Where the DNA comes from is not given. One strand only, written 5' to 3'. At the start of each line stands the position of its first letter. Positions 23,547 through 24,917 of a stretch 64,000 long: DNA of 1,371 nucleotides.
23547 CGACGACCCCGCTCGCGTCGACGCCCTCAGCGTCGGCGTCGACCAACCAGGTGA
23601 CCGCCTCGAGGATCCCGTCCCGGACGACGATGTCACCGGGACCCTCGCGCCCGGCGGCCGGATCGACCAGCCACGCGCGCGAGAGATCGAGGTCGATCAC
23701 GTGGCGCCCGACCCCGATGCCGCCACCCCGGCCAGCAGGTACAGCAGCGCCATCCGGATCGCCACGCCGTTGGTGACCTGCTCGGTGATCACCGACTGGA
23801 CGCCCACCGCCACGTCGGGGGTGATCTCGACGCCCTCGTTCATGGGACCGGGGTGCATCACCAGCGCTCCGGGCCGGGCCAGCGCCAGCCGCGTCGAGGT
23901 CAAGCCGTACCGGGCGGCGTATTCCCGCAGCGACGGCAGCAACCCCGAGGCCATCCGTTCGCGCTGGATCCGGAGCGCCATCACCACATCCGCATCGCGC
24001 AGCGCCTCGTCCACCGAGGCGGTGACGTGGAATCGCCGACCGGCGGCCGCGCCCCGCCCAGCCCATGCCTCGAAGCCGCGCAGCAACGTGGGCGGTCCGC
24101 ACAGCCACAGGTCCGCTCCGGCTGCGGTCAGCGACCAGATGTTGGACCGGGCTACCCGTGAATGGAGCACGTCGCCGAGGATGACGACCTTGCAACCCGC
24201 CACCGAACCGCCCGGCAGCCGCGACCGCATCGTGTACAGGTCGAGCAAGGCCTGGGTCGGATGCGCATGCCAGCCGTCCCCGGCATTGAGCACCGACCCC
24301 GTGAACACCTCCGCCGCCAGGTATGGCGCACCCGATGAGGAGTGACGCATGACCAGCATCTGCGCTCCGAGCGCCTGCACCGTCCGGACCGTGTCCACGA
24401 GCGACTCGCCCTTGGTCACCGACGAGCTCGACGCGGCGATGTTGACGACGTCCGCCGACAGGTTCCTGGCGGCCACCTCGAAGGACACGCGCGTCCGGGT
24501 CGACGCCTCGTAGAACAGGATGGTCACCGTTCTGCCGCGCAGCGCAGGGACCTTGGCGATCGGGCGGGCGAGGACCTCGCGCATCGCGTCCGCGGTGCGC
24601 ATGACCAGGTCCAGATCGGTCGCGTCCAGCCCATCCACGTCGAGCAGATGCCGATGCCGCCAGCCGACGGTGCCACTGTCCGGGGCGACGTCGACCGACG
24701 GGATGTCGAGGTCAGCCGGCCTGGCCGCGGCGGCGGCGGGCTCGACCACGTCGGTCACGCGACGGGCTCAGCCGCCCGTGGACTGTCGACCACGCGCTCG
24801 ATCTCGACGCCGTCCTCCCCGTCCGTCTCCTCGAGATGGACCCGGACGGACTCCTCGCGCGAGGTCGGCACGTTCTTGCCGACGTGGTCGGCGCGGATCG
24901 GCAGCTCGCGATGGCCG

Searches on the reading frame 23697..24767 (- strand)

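Call 67: search_protein_families(library=pfam, proteins=[window:23697-24767:-], max_evalue=0.001)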
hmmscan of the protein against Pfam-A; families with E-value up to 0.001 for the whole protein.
window:23697-24767:- (356 aa): 2 families
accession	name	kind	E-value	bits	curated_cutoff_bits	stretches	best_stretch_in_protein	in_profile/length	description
PF02729.26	OTCace_N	-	1.4e-39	136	29.9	1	39-181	1-147/148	Aspartate/ornithine carbamoyltransferase, carbamoyl-P binding domain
PF00185.30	OTCace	-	1.2e-24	87.5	29.4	1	191-345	2-157/157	Aspartate/ornithine carbamoyltransferase, Asp/Orn binding domain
